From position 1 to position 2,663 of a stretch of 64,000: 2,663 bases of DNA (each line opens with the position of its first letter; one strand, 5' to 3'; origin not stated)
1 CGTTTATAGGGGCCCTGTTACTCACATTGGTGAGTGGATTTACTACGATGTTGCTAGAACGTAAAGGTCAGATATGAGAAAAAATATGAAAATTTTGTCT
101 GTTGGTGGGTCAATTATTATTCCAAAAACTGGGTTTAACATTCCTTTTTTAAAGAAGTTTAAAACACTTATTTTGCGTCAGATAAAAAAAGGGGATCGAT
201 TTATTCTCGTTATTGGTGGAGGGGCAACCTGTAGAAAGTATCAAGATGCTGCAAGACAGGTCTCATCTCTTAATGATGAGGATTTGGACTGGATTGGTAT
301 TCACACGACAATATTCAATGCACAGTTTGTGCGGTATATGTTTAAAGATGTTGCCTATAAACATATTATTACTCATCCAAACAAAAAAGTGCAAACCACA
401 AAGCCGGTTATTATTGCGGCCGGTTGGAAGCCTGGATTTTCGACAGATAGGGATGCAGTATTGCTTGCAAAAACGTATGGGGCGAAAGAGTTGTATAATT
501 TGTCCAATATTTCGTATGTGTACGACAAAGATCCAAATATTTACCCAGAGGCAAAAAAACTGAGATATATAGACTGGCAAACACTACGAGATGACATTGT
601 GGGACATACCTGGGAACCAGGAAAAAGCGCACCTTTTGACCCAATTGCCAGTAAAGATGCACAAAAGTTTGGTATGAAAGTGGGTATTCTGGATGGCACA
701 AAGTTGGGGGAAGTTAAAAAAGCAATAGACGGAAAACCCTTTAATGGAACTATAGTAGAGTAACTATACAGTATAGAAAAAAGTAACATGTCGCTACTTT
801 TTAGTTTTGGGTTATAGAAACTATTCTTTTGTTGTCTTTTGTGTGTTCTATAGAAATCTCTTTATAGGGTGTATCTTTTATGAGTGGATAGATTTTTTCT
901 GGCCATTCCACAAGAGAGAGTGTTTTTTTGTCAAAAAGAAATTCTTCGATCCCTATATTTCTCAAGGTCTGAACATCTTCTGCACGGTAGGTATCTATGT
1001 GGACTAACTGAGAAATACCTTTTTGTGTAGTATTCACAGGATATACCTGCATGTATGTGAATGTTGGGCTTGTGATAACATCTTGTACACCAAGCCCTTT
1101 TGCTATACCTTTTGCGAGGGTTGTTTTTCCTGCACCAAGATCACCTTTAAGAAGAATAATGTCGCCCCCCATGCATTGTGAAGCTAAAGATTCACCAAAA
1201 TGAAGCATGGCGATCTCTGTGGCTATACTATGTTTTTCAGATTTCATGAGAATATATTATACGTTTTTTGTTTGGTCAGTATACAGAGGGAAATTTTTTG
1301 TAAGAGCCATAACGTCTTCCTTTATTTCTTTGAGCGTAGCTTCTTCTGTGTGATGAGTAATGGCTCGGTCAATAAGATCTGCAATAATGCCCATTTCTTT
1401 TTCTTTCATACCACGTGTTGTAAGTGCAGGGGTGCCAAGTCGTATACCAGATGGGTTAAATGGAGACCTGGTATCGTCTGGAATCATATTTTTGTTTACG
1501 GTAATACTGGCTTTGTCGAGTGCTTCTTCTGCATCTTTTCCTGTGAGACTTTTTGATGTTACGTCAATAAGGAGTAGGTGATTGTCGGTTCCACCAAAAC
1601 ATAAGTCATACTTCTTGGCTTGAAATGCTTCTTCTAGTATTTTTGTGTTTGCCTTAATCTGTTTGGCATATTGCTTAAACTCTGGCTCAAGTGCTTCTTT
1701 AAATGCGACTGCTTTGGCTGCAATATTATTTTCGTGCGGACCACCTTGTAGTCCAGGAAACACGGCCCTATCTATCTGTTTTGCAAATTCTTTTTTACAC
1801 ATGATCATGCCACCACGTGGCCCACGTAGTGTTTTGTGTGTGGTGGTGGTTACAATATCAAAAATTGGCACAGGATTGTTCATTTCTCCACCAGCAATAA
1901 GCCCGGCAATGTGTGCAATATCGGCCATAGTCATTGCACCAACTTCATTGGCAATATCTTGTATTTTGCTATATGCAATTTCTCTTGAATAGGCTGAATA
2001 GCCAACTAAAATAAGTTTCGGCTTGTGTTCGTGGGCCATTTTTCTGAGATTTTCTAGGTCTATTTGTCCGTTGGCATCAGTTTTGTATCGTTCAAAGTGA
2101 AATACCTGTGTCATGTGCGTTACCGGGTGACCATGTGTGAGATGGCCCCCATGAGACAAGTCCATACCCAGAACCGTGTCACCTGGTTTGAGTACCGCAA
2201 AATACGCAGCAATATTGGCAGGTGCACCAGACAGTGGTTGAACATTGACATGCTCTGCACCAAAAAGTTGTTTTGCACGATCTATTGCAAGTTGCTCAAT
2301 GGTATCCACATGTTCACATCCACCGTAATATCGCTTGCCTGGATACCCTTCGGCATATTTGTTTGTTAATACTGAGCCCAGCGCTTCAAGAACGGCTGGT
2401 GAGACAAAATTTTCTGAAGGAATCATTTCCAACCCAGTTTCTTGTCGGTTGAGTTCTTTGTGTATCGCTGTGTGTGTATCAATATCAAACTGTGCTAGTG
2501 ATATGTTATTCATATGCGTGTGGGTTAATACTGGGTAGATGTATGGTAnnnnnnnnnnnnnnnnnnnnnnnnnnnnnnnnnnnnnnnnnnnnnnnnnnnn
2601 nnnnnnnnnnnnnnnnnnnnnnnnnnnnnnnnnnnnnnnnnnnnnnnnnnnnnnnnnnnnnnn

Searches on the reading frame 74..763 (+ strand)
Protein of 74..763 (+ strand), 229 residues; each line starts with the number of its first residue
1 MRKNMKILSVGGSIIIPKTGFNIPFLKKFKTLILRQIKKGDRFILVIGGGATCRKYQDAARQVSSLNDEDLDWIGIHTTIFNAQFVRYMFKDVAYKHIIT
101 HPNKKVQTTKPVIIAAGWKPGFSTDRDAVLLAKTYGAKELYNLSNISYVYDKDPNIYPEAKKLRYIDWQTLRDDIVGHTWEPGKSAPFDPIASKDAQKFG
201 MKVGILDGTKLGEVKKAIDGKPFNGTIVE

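Call 33: search_protein_families(library=pfam, proteins=[window:74-763:+], max_evalue=0.001)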
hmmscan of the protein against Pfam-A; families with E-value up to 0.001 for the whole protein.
window:74-763:+ (229 aa): 1 family
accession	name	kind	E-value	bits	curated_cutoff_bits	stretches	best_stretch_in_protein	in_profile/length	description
PF00696.33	AA_kinase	-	5.1e-21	75.9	24.9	1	5-206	2-233/234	Amino acid kinase family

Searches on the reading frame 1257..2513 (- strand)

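Call 34: search_protein_families(library=pfam, proteins=[window:1257-2513:-], max_evalue=0.001)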
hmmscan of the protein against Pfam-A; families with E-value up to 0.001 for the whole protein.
window:1257-2513:- (418 aa): 3 families
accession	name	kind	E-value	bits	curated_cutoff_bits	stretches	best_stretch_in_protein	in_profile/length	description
PF00464.25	SHMT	-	2.2e-158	527.5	27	1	7-381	2-399/399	Serine hydroxymethyltransferase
PF00155.27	Aminotran_1_2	-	3.8e-12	46.5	19.7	1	63-367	38-352/361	Aminotransferase class I and II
PF01212.27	Beta_elim_lyase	-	1e-06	28.8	27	1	78-246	39-218/288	Beta-eliminating lyase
